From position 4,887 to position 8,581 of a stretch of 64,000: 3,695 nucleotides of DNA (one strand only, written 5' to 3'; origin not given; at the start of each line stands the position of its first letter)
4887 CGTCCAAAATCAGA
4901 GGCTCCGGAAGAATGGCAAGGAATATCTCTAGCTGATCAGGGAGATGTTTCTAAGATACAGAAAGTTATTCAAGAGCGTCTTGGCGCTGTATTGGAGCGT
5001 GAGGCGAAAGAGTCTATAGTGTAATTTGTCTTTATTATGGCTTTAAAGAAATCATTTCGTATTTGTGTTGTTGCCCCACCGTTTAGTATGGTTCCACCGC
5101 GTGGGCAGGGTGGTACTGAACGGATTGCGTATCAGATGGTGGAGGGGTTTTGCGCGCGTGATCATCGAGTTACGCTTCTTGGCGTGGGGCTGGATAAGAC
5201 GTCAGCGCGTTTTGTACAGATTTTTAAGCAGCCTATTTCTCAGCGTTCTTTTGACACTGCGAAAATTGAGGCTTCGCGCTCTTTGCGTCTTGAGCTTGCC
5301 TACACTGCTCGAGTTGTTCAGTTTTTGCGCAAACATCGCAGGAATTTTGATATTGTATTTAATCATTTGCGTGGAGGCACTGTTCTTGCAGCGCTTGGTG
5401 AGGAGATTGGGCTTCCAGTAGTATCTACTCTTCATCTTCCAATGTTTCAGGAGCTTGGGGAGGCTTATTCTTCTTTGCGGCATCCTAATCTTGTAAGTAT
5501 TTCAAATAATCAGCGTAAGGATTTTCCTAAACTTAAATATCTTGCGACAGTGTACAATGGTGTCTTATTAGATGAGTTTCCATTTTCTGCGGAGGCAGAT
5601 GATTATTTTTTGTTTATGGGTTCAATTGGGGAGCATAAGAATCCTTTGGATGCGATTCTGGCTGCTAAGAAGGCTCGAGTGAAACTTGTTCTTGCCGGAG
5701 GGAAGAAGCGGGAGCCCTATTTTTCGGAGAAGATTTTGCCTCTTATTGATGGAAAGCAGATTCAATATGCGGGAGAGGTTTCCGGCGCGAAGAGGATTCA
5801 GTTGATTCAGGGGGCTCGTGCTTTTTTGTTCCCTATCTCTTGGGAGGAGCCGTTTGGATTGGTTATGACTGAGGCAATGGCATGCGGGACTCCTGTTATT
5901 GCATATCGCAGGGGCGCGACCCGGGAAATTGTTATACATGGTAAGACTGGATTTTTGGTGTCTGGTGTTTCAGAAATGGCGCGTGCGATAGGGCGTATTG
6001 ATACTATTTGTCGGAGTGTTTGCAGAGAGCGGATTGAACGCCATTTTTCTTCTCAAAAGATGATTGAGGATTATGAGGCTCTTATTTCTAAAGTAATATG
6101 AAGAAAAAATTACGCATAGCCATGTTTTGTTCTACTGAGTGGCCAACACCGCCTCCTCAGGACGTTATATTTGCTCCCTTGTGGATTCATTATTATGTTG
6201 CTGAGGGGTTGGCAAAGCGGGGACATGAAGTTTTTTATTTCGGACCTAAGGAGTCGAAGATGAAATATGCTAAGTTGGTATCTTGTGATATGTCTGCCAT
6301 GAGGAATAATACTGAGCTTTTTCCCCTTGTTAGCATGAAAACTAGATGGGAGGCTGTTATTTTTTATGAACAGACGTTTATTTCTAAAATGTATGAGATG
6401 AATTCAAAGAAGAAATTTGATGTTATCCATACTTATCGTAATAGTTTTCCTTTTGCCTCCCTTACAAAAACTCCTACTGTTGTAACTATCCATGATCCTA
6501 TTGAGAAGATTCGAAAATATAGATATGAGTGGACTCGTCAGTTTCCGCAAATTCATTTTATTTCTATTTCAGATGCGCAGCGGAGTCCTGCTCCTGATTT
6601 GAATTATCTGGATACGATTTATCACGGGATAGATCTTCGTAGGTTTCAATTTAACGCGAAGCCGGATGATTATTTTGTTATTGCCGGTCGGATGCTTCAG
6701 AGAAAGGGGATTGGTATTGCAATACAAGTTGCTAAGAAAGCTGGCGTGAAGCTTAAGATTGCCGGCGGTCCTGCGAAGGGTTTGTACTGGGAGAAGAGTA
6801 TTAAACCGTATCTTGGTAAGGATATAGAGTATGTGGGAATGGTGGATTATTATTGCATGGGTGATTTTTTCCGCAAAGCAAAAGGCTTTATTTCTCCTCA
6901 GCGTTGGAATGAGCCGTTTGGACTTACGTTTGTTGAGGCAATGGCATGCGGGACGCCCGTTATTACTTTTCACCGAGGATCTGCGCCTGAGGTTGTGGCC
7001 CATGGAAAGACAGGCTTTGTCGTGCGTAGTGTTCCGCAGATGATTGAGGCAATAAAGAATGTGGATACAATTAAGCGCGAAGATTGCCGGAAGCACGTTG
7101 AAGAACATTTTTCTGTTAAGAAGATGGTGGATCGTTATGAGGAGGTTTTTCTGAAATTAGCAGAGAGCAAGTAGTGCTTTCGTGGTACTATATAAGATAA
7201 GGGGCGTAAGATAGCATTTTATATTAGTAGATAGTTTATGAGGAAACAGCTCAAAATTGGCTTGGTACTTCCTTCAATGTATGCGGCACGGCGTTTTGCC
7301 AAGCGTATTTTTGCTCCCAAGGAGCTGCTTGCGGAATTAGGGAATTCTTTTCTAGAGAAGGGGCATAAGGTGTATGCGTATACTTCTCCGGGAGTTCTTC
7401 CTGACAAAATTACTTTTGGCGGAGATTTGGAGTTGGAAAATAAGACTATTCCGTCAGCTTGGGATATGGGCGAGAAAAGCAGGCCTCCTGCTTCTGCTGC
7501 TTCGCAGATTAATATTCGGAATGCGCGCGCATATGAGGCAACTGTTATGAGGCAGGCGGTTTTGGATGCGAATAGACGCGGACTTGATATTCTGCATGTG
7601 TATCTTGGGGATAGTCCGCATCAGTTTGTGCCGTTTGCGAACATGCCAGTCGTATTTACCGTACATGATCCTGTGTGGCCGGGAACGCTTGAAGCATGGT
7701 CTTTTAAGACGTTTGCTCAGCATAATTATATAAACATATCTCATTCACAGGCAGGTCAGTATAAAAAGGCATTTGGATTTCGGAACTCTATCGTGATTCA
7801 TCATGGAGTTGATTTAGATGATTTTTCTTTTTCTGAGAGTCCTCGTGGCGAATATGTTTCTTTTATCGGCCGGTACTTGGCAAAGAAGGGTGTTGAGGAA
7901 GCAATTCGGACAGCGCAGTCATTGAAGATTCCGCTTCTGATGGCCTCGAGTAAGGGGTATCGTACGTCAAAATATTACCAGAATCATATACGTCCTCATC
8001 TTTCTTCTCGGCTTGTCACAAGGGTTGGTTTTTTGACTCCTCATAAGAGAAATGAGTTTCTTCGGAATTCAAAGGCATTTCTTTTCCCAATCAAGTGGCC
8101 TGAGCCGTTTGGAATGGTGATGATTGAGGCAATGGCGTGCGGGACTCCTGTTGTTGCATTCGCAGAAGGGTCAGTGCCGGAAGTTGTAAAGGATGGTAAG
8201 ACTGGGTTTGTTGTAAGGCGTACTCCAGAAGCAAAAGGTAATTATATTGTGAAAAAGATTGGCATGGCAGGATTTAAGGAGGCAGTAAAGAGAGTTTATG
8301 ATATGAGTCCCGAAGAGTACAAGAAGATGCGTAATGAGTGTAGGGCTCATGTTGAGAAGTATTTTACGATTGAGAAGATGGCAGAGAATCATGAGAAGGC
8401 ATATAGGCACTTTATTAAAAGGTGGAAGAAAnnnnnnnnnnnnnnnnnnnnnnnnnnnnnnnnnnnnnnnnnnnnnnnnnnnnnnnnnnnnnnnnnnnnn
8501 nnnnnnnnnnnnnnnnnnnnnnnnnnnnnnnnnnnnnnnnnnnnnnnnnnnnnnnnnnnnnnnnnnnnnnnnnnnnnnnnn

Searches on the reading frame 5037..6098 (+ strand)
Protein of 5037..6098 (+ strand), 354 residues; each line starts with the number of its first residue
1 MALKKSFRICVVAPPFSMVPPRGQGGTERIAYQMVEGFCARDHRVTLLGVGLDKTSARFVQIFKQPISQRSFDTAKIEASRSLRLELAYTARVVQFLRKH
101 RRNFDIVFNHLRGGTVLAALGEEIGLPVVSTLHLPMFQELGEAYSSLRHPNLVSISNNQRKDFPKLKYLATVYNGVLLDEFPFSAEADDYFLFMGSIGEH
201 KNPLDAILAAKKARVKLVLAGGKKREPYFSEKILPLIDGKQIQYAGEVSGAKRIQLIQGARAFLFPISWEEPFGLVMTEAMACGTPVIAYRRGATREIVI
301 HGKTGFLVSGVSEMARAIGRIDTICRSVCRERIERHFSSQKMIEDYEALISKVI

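Call 37: search_protein_families(library=pfam, proteins=[window:5037-6098:+], max_evalue=0.001)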
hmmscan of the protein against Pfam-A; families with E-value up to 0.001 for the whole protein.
window:5037-6098:+ (354 aa): 4 families
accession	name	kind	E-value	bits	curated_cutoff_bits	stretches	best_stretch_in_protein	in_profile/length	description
PF00534.26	Glycos_transf_1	-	2.7e-27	95.8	26.4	1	185-311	12-143/172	Glycosyl transferases group 1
PF13692.12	Glyco_trans_1_4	-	3.7e-22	79.6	27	1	191-320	4-138/142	Glycosyl transferases group 1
PF13439.12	Glyco_transf_4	-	1.1e-10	42.2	28.5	1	25-145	2-116/170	Glycosyltransferase Family 4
PF13579.12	Glyco_trans_4_4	-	5.9e-09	36.9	29.7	1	25-140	1-109/158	Glycosyl transferase 4-like domain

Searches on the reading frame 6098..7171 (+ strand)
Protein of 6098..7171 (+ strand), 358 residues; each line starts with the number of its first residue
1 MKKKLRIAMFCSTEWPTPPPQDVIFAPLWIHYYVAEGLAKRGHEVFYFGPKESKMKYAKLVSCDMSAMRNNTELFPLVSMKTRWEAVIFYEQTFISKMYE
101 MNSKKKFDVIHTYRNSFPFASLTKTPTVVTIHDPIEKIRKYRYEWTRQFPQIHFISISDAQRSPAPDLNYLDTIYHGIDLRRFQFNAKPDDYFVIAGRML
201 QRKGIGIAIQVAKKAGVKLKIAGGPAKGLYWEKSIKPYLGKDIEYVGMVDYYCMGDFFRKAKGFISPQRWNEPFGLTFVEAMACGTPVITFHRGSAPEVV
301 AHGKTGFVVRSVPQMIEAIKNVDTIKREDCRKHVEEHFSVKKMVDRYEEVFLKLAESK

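Call 37: search_protein_families(library=pfam, proteins=[window:6098-7171:+], max_evalue=0.001)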
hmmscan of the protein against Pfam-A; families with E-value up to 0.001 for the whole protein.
window:6098-7171:+ (358 aa): 5 families
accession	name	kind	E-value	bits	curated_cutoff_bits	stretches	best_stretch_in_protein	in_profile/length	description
PF00534.26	Glycos_transf_1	-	2.1e-23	83.1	26.4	1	184-323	8-153/172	Glycosyl transferases group 1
PF13692.12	Glyco_trans_1_4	-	3.2e-20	73.3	27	1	192-321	3-138/142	Glycosyl transferases group 1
PF13439.12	Glyco_transf_4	-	6.8e-10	39.7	28.5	1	32-181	9-169/170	Glycosyltransferase Family 4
PF13524.12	Glyco_trans_1_2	-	1.5e-06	28.7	25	1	211-330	8-121/144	Glycosyl transferase-like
PF13579.12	Glyco_trans_4_4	-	0.0004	21.2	29.7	1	34-135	10-105/158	Glycosyl transferase 4-like domain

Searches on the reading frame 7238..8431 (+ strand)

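Call 37: search_protein_families(library=pfam, proteins=[window:7238-8431:+], max_evalue=0.001)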
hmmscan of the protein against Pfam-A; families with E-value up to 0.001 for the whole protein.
window:7238-8431:+ (398 aa): 4 families
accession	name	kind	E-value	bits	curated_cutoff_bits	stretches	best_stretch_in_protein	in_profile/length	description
PF00534.26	Glycos_transf_1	-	7.4e-24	84.6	26.4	1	202-329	13-143/172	Glycosyl transferases group 1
PF13692.12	Glyco_trans_1_4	-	1.2e-19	71.4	27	1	206-332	3-131/142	Glycosyl transferases group 1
PF13439.12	Glyco_transf_4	-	5.8e-06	26.9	28.5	1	32-194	9-169/170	Glycosyltransferase Family 4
PF13524.12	Glyco_trans_1_2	-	0.00015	22.2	25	1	259-384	28-141/144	Glycosyl transferase-like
